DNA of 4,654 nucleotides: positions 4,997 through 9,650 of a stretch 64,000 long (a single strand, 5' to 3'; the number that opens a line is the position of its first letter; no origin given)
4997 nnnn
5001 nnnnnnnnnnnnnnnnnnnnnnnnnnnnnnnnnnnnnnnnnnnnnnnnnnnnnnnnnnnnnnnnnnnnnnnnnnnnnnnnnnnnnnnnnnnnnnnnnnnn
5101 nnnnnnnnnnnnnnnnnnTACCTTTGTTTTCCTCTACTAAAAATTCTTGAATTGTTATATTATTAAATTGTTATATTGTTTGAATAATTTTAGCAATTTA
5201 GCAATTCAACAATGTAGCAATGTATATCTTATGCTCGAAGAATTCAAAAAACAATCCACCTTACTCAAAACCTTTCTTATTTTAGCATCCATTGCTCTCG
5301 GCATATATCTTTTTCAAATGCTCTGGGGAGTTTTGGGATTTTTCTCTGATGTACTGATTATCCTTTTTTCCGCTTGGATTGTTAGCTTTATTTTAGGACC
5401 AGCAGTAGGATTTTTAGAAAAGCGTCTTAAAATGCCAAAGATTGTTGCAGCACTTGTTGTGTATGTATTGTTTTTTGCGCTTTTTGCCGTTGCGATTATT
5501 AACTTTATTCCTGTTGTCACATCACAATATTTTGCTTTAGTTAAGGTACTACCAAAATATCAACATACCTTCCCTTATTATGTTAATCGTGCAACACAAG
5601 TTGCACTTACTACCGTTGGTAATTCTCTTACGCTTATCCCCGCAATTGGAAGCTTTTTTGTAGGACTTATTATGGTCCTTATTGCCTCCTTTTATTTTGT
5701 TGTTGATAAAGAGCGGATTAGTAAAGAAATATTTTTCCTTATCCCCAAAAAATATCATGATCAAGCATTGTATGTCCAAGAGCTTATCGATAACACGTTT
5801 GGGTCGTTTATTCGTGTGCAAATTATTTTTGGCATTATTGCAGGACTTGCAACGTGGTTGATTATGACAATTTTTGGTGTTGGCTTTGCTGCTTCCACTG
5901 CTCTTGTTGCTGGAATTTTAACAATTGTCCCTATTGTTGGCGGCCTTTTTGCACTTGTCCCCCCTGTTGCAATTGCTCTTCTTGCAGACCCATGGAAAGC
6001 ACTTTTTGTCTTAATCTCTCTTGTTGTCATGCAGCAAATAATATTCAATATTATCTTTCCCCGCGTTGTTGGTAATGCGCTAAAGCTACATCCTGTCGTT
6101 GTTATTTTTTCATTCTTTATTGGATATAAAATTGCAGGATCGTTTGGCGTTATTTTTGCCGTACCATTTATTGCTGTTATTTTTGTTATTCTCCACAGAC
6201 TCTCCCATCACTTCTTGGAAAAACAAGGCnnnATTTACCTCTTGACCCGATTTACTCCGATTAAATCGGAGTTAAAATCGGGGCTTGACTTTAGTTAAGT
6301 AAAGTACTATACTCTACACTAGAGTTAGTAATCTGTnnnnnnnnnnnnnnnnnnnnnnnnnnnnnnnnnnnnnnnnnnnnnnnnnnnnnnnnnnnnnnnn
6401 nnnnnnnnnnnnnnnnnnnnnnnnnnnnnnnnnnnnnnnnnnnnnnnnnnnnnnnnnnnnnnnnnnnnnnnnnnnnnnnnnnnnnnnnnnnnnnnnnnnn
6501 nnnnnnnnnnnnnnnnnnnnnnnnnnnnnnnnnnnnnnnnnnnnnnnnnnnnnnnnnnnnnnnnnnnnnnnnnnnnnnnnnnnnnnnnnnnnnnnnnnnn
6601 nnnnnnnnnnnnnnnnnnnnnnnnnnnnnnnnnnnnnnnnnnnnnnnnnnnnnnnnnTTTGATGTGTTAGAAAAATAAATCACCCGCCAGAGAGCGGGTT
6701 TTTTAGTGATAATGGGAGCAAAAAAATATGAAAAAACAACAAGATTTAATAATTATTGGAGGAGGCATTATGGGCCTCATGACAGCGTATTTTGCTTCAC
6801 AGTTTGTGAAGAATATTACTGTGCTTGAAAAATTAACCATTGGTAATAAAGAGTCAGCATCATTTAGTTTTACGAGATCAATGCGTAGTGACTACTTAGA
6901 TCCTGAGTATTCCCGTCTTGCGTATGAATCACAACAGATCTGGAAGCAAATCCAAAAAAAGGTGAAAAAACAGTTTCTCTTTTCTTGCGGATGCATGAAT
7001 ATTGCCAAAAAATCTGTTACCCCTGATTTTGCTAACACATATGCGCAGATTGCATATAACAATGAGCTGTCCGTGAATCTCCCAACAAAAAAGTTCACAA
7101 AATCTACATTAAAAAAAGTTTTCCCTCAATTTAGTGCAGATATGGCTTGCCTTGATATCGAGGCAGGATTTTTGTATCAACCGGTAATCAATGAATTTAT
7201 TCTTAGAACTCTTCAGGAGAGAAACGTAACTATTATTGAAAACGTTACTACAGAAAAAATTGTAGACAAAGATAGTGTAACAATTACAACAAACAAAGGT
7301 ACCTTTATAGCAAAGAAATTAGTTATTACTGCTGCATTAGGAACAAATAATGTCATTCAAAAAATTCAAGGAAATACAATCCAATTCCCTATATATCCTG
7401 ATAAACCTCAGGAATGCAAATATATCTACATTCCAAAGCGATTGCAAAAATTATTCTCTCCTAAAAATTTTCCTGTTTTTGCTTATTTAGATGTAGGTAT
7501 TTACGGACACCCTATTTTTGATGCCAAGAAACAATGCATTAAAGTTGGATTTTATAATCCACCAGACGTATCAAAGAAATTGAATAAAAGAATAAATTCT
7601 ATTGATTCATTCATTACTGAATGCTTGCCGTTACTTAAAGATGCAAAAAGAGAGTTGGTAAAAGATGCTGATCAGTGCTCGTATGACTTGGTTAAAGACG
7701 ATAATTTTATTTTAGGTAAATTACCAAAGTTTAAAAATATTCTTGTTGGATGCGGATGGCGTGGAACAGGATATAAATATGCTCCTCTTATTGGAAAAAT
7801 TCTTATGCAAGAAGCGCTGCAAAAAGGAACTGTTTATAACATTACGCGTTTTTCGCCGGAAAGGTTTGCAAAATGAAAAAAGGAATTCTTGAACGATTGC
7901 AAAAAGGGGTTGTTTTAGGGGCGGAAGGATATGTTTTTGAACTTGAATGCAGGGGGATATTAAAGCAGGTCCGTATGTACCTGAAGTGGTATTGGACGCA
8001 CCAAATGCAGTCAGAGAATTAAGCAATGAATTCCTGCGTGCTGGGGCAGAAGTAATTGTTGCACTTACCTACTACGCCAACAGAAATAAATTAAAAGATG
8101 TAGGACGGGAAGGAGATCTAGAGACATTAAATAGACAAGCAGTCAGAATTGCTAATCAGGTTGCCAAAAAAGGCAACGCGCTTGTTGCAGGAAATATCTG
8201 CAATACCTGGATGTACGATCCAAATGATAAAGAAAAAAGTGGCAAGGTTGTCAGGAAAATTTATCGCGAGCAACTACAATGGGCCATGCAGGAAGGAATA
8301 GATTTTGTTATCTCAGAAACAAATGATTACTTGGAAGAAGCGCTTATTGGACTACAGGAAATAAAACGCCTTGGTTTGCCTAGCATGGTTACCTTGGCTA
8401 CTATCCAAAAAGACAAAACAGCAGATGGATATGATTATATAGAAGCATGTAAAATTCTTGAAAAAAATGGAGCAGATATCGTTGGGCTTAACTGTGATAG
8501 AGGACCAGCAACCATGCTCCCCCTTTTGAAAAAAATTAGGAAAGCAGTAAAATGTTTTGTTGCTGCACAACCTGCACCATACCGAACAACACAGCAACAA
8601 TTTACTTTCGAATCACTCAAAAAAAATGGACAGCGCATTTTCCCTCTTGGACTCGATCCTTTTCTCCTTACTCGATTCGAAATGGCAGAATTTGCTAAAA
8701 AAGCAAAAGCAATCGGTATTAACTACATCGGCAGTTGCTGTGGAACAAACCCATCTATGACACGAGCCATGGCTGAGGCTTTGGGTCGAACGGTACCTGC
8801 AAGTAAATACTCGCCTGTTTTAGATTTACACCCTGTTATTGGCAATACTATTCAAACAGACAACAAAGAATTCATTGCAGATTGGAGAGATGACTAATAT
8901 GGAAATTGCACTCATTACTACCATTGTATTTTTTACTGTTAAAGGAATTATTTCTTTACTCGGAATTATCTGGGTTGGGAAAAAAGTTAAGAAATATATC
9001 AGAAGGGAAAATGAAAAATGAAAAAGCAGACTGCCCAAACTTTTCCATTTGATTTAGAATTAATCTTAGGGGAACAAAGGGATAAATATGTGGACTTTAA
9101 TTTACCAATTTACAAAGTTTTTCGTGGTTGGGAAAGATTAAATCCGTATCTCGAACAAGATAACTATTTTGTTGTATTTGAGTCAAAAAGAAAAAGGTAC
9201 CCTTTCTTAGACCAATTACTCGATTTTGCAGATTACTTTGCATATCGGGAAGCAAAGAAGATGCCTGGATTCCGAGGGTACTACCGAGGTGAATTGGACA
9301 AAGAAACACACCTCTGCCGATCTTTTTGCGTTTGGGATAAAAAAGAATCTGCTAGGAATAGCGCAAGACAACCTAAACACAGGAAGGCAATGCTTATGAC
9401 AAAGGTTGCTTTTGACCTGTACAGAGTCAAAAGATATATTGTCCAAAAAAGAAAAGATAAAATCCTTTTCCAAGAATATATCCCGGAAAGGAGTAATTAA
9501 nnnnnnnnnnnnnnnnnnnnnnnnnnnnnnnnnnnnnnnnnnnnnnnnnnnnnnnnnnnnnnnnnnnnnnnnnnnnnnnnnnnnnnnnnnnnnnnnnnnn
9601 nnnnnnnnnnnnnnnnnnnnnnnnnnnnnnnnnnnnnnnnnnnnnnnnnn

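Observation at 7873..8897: BHMT-like homocysteine methyltransferase is split by a +1 frameshift in a G5 homopolymer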

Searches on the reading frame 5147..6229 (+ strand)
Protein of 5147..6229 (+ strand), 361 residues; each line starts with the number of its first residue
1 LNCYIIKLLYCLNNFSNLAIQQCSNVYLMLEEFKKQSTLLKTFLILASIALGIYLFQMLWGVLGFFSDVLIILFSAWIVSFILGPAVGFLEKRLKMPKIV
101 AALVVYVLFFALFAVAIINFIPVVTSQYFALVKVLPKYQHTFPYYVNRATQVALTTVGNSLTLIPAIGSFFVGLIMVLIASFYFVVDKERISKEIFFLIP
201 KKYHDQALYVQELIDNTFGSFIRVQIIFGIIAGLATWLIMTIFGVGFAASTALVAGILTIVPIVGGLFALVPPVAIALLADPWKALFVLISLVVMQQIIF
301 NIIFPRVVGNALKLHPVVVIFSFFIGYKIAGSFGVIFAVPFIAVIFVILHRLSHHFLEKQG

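Call 29: search_protein_families(library=ncbifam, proteins=[window:5147-6229:+], max_evalue=0.001)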
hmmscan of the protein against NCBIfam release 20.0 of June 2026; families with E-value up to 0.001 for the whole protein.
window:5147-6229:+ (361 aa): 3 families
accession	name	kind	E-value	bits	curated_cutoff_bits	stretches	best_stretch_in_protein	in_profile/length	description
TIGR02872.1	spore_ytvI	equivalog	1.1e-28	100.6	198.15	2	148-349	135-335/341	sporulation integral membrane protein YtvI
NF045801.1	efflux_ABUW_0982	equivalog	7.3e-19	68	675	1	151-355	143-346/392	chloramphenicol efflux transporter CxpE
NF008930.0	PRK12287.1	subfamily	2.5e-13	50.3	318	1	151-350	131-326/344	AI-2E family transporter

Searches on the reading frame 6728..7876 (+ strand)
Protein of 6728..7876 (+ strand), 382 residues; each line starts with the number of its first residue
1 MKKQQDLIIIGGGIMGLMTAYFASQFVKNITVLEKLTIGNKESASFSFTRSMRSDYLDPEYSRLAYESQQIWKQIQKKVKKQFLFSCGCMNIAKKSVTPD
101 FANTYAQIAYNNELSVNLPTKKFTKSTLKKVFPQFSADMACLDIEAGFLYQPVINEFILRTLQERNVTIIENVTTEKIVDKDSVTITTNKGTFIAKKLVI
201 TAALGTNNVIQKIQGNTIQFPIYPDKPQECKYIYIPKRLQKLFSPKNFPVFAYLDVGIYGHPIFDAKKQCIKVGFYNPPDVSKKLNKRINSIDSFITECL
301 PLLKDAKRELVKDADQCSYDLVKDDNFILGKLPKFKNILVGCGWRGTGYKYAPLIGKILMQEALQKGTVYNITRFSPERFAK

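Call 5: search_protein_families(library=pfam, proteins=[window:6728-7873:+], max_evalue=0.01)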
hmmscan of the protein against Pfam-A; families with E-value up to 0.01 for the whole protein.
window:6728-7873:+ (382 aa): 6 families
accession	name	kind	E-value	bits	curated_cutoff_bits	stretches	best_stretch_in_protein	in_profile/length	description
PF01266.30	DAO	-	1.3e-33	117.4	27.9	1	6-360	1-351/353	FAD dependent oxidoreductase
PF07992.20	Pyr_redox_2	-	1.1e-06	28.7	26.1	1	3-36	141-174/291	Pyridine nucleotide-disulphide oxidoreductase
PF00070.33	Pyr_redox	-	3.5e-06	27.9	22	0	7-35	2-30/82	Pyridine nucleotide-disulphide oxidoreductase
PF13738.12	Pyr_redox_3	-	8.2e-06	25.7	30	0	8-41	1-35/305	Pyridine nucleotide-disulphide oxidoreductase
PF03486.20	HI0933_like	-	2.7e-05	24.2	50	0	6-40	2-37/244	HI0933-like protein Rossmann domain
PF13450.12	NAD_binding_8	-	0.00099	19.8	21.9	1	9-36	1-28/68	NAD(P)-binding Rossmann-like domain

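Call 29: search_protein_families(library=ncbifam, proteins=[window:6728-7873:+], max_evalue=0.001)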
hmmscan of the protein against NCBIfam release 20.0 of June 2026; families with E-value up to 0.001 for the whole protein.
window:6728-7873:+ (382 aa): 18 families
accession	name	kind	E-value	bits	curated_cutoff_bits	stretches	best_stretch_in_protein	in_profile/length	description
NF008425.0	PRK11259.1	equivalog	1.7e-47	162.2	257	1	2-381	2-376/377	N-methyl-L-tryptophan oxidase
TIGR01377.1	soxA_mon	subfamily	1.3e-42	145.9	479.65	1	6-381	2-376/381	amino oxidase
TIGR01373.1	soxB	subfamily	1.2e-18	67.1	529.45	1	2-215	28-248/407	sarcosine oxidase subunit beta family protein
TIGR03364.1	HpnW_proposed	hypoth_equivalog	4.7e-09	35.8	285.1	1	6-202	2-193/365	TIGR03364 family FAD-dependent oxidoreductase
TIGR02352.1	thiamin_ThiO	equivalog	3.1e-08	33.1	250.8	1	8-211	2-212/351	glycine oxidase ThiO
NF008726.1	PRK11728.1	equivalog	9e-08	31.3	299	1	6-224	2-219/389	L-2-hydroxyglutarate oxidase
NF033460.1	glycerol3P_ox_II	equivalog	8.3e-07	28.5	460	1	5-215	2-216/361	type 2 glycerol-3-phosphate oxidase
NF041853.1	hythiocyan_redase_MerA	equivalog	9e-06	24.8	650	0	131-201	178-251/440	hypothiocyanous acid reductase MerA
TIGR01988.1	Ubi-OHases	subfamily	9.7e-06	24.7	224.65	1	6-203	1-161/387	ubiquinone biosynthesis hydroxylase, UbiH/UbiF/VisC/COQ6 family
NF004776.0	PRK06116.1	equivalog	4.4e-05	22.7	480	0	1-39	1-39/450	glutathione-disulfide reductase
NF050086.1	pipecolate_AmaA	exception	4.4e-05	22.3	600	0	2-43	23-64/425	L-pipecolate oxidase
TIGR01984.1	UbiH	equivalog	0.00014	20.8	392.2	0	6-79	1-69/382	2-octaprenyl-6-methoxyphenyl hydroxylase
NF007286.0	PRK09754.1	equivalog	0.00023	20.1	447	0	2-35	142-175/400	phenylpropionate dioxygenase ferredoxin reductase subunit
NF005691.0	PRK07494.1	equivalog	0.00036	19.2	459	0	158-209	119-169/404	UbiH/UbiF family hydroxylase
TIGR03197.1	MnmC_Cterm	equivalog_domain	0.00051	19.2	174.2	1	7-208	2-205/400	FAD-dependent 5-carboxymethylaminomethyl-2-thiouridine(34) oxidoreductase MnmC1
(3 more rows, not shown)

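Call 33: find_encoding_contigs(protein=window:6728-7876:+, flank=2500, max_places=10)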
Protein window:6728-7876:+ (382 aa): no gene with exactly this product is on record in the collection.

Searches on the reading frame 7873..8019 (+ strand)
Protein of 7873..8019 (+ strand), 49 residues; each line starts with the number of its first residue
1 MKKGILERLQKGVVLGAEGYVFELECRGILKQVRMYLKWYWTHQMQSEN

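Call 15: list_cluster_members(proteins=[P0001, window:7873-8019:+])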
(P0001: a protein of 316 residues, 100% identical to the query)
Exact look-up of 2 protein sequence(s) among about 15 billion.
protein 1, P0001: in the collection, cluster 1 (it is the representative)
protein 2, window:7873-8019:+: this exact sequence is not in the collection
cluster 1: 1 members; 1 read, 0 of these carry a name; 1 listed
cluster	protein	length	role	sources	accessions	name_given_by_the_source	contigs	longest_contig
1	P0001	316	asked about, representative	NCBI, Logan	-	-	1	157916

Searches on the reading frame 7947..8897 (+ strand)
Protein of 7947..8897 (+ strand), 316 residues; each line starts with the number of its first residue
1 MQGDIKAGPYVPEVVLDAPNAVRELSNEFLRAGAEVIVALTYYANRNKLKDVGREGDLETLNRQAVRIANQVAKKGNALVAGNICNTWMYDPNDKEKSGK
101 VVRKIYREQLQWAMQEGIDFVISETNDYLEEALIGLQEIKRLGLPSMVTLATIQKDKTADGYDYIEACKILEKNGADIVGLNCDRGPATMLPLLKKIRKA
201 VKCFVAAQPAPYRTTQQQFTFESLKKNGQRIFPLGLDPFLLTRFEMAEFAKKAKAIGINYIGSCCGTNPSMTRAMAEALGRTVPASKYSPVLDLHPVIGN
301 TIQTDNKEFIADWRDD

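Call 7: find_encoding_contigs(protein=window:7947-8897:+, flank=3000, max_places=10)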
Protein window:7947-8897:+ (316 aa): 1 contig read that carries it; 1 place shown.
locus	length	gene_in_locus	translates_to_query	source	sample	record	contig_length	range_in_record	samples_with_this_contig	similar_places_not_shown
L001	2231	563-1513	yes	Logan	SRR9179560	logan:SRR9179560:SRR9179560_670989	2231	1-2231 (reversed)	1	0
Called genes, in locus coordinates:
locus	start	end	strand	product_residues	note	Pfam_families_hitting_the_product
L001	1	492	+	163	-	?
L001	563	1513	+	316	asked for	PF02574:S-methyl_trans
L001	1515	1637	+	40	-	-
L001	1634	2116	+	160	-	PF27604:PB2B2_08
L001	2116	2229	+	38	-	?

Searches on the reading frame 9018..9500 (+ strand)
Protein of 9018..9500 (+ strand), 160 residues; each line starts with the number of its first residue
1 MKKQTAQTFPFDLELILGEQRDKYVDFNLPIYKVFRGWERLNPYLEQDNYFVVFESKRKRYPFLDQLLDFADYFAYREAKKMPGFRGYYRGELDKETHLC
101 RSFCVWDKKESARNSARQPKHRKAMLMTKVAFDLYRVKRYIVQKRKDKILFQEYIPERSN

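Call 5: search_protein_families(library=pfam, proteins=[window:9018-9497:+], max_evalue=0.01)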
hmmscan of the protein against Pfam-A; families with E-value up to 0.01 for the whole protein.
window:9018-9497:+ (160 aa): 0 families

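Call 29: search_protein_families(library=ncbifam, proteins=[window:9018-9497:+], max_evalue=0.001)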
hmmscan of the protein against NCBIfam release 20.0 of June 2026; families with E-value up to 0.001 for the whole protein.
window:9018-9497:+ (160 aa): 0 families

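Call 34: find_encoding_contigs(protein=window:9018-9500:+, flank=3000, max_places=10)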
Protein window:9018-9500:+ (160 aa): 1 contig read that carries it; 1 place shown.
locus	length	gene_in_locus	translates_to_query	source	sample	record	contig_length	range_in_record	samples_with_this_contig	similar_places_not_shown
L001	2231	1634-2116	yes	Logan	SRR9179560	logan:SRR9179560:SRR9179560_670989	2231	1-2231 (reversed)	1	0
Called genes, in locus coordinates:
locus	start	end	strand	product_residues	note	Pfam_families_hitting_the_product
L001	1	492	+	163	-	?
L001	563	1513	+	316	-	PF02574:S-methyl_trans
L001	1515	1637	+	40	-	-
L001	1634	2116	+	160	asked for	PF27604:PB2B2_08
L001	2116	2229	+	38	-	?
